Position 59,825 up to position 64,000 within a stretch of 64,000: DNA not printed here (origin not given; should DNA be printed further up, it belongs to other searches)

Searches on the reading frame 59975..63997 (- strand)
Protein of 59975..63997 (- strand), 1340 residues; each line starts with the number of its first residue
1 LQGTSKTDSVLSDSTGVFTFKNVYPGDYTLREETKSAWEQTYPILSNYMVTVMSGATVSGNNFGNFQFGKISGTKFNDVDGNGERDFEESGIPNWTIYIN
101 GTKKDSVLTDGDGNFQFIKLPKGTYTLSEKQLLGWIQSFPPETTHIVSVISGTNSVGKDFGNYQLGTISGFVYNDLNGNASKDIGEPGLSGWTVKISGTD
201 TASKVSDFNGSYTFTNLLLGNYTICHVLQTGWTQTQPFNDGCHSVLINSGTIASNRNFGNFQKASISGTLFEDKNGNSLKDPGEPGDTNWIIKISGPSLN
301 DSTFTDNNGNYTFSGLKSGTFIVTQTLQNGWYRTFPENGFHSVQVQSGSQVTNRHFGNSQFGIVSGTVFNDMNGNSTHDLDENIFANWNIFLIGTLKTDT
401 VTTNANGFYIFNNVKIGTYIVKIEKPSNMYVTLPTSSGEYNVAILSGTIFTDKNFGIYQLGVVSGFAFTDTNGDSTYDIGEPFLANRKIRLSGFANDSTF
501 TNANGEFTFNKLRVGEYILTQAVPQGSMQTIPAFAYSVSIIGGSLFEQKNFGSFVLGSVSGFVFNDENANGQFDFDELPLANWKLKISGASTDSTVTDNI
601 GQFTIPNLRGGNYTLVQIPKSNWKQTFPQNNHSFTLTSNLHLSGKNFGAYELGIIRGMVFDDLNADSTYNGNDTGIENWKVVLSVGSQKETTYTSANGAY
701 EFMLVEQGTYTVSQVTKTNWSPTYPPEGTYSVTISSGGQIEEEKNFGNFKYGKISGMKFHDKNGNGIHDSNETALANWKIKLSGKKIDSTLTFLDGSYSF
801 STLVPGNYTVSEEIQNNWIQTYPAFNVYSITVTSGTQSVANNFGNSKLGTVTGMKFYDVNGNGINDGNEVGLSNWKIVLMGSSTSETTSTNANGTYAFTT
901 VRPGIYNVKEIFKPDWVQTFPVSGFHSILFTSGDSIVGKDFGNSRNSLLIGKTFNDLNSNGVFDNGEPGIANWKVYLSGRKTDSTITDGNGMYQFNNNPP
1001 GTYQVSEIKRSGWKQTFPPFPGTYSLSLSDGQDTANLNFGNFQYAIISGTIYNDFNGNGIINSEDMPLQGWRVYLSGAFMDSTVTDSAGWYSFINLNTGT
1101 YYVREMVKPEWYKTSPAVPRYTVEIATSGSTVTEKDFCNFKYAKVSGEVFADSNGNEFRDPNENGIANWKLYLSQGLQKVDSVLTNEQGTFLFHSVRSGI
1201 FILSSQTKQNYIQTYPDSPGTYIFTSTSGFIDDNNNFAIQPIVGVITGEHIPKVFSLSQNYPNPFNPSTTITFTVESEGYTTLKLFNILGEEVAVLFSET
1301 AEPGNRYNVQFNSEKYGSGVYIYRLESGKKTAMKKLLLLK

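Call 43: search_protein_families(library=pfam, proteins=[window:59975-63997:-], max_evalue=0.0001)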
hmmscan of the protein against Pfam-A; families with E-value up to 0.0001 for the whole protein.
window:59975-63997:- (1340 aa): 12 families
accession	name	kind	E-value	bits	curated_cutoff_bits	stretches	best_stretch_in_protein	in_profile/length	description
PF17210.9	SdrD_B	-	1.4e-117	386.4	29.7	12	953-1016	7-73/112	SdrD B-like domain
PF13620.12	CarboxypepD_reg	-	6.3e-62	206.4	32.3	0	968-1006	12-53/82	Carboxypeptidase regulatory-like domain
PF17802.7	SpaA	-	5.9e-45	151.8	23.1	1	1080-1132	33-83/91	Prealbumin-like fold domain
PF13715.12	CarbopepD_reg_2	-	1.7e-33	115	32.2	0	89-128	11-49/88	CarboxypepD_reg-like domain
PF09430.16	EMC7_beta-sandw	-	5.4e-27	94.8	26.6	0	386-432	8-54/122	ER membrane protein complex subunit 7, beta-sandwich domain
PF23193.1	NOMO_3rd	-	4.3e-15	56.3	27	0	498-520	61-83/120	NOMO third transthyretin-like domain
PF00775.27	Dioxygenase_C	-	5.2e-10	39.5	27.3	0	983-1007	76-100/182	Dioxygenase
PF07495.19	Y_Y_Y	-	1e-09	38.6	26.6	0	976-1005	12-42/65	Y_Y_Y domain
PF14686.12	fn3_3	-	1.1e-09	38.3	24.4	0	595-616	29-50/75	Polysaccharide lyase family 4, domain II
PF18962.6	Por_Secre_tail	-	6.2e-09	36.5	27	1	1261-1337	2-74/75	Secretion system C-terminal sorting domain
PF22904.2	NOMO1-like_2nd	-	1.1e-08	35.5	27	0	857-916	4-65/90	BOS complex subunit NOMO1-like, second beta sandwich domain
PF20598.4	DUF6795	-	4.5e-06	27.4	27.4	0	496-512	30-46/103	Domain of unknown function (DUF6795)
